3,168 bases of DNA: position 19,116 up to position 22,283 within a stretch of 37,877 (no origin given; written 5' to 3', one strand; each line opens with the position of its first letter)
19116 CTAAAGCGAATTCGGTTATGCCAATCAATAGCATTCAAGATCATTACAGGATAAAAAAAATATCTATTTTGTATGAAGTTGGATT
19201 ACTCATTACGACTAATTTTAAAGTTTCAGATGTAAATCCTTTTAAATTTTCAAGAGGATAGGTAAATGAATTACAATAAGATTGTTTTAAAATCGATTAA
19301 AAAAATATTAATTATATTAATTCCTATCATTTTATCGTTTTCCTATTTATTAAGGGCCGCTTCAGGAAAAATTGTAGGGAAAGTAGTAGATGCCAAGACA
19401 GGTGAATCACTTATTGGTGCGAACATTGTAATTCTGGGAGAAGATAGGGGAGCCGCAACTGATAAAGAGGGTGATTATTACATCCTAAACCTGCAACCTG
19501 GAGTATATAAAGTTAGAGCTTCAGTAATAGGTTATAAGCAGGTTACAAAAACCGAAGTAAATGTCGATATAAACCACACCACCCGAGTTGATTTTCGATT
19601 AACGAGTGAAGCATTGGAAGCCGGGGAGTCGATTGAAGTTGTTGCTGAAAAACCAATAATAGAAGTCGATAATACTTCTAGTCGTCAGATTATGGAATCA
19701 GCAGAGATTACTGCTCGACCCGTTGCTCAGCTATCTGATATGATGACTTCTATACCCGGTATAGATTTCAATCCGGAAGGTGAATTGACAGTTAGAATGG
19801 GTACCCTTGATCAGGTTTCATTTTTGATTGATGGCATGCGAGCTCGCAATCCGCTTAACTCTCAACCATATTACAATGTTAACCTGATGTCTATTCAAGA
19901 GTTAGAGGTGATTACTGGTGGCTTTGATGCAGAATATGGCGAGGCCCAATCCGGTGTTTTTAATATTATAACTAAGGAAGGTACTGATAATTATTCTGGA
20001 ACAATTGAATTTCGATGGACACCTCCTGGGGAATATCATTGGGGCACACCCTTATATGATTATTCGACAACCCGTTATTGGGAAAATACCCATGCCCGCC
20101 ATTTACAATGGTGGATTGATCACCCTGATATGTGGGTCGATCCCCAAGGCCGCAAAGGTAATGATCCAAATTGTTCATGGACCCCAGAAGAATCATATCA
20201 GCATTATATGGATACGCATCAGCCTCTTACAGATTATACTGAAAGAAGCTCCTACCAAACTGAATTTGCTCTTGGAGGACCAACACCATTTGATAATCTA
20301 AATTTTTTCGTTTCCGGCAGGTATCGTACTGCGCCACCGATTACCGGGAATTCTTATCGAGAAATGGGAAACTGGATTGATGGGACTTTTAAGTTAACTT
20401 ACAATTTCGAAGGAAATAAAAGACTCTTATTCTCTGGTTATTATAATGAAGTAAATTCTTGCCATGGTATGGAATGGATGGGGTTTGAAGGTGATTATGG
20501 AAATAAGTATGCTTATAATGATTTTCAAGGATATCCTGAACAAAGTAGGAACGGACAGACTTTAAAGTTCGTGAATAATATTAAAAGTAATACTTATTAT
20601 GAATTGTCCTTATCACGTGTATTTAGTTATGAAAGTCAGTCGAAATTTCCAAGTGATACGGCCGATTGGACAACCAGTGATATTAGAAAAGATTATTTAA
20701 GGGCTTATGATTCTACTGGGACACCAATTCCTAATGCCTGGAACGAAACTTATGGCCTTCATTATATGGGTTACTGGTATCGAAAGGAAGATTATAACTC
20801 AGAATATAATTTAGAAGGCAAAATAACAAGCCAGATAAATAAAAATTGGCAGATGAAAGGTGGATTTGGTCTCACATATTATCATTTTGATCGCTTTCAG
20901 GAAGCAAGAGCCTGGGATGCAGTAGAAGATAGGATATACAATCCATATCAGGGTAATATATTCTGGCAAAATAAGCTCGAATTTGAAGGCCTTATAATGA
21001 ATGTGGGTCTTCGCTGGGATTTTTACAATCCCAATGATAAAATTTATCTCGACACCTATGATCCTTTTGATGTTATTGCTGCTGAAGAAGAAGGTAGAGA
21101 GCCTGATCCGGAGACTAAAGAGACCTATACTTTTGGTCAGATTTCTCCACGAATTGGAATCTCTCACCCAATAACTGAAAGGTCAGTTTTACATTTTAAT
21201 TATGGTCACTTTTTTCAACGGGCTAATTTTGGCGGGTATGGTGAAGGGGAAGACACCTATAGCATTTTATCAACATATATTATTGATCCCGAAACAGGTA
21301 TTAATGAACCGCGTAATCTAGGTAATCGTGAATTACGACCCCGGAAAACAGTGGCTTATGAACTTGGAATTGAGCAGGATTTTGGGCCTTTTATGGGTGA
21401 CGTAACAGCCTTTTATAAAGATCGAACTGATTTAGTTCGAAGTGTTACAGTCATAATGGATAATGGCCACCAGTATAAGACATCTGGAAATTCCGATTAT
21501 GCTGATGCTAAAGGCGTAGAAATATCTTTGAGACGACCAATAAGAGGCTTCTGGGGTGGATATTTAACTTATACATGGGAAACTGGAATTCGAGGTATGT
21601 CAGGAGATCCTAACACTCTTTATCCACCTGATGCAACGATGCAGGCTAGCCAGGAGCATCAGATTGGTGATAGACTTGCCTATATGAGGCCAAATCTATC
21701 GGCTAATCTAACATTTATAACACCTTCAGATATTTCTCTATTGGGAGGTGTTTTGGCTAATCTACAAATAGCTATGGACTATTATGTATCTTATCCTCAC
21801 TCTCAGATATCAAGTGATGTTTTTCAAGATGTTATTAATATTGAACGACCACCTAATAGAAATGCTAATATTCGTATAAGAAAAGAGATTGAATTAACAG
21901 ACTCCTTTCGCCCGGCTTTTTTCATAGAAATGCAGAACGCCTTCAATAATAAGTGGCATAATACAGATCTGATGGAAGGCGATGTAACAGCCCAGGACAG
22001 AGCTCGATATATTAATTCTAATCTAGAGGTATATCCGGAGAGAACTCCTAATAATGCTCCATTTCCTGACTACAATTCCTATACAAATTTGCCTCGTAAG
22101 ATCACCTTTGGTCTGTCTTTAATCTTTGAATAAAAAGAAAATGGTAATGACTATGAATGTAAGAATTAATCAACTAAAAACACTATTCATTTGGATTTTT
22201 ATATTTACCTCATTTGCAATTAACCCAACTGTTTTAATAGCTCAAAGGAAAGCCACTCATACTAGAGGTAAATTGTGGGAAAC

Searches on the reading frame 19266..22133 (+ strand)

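Call 47: search_protein_families(library=pfam, proteins=[window:19266-22133:+], max_evalue=0.00001)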
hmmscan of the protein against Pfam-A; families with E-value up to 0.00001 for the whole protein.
window:19266-22133:+ (955 aa): 4 families
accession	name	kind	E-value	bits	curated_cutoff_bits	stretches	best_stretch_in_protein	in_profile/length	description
PF13620.12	CarboxypepD_reg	-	2.7e-18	66.5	32.3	1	36-113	2-82/82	Carboxypeptidase regulatory-like domain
PF13715.12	CarbopepD_reg_2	-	7.9e-17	61.5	32.2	1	36-121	1-85/88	CarboxypepD_reg-like domain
PF00593.30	TonB_dep_Rec_b-barrel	-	2e-16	61.4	27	1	401-817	18-377/436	TonB dependent receptor-like, beta-barrel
PF07715.20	Plug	-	1.6e-10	41.9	23.9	1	135-230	4-105/107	TonB-dependent Receptor Plug Domain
